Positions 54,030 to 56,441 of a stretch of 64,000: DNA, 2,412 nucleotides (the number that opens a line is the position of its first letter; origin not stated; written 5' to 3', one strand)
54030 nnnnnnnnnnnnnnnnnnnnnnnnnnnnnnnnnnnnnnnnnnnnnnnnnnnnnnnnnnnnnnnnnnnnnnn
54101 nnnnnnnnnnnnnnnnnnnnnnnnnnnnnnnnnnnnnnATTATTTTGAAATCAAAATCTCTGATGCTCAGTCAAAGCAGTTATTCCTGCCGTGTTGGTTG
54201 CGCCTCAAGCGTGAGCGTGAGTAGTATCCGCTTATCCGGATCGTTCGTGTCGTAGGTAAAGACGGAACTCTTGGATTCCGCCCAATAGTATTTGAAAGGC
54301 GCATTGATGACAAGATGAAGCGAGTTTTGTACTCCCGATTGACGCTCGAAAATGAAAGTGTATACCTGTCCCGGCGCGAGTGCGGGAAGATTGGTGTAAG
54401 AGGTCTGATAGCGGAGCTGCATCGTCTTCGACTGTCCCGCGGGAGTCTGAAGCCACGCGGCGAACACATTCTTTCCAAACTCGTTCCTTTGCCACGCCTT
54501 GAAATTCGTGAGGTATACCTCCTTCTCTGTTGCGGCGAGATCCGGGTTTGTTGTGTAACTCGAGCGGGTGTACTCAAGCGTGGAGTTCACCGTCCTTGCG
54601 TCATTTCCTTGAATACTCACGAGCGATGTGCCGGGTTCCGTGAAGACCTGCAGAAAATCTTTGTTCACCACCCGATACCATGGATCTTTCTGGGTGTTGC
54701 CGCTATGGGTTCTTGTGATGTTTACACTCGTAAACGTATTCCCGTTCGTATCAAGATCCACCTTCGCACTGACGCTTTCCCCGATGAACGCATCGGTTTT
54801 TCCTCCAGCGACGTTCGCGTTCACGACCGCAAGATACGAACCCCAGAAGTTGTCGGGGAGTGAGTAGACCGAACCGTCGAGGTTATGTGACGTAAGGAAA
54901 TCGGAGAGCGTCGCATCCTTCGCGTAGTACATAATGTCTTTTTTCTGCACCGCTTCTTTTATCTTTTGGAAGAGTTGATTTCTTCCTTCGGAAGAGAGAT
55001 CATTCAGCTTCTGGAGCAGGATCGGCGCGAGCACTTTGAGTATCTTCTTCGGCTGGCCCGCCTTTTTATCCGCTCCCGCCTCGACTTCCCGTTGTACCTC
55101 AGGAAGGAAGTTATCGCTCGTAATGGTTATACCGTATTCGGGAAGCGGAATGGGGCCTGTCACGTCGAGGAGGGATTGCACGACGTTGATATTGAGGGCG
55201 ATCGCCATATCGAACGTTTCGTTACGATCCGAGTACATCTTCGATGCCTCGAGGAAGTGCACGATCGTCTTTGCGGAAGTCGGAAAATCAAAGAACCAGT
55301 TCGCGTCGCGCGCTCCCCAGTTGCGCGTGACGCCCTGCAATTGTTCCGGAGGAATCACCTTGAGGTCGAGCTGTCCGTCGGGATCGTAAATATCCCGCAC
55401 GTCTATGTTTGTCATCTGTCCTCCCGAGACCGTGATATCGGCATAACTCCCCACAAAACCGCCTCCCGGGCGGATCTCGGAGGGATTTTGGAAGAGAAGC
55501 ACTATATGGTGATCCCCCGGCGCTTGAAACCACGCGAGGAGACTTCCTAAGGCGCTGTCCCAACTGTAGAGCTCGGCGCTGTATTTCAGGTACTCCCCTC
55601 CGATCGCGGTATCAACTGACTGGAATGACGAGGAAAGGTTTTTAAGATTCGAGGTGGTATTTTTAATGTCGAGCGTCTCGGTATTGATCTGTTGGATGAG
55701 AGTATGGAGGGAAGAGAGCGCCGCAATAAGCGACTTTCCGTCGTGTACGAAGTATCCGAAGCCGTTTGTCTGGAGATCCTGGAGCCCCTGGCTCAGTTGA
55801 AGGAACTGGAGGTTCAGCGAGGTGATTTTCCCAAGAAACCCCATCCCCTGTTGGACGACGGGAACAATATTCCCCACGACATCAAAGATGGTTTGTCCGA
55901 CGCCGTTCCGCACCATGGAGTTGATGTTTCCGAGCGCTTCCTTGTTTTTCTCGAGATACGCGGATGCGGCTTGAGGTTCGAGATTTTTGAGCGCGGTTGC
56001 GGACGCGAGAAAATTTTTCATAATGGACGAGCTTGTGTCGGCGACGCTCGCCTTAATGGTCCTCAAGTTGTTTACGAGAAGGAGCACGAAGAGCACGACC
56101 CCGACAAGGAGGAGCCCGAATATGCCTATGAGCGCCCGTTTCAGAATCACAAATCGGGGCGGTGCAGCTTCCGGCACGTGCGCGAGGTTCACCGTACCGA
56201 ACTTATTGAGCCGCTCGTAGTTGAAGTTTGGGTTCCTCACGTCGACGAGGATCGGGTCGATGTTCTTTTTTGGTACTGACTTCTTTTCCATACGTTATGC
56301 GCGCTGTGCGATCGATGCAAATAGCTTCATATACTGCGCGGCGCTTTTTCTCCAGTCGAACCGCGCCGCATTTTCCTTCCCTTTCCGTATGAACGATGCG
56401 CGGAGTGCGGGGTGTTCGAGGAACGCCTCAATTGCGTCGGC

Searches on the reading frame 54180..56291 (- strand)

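Call 79: search_protein_families(library=pfam, proteins=[window:54180-56291:-], max_evalue=0.0001)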
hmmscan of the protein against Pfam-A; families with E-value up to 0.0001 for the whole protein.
window:54180-56291:- (703 aa): 1 family
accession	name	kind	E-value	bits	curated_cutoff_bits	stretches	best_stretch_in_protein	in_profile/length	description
PF13196.11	DUF4012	-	4.2e-21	76.4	28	1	259-402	2-142/144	Protein of unknown function (DUF4012)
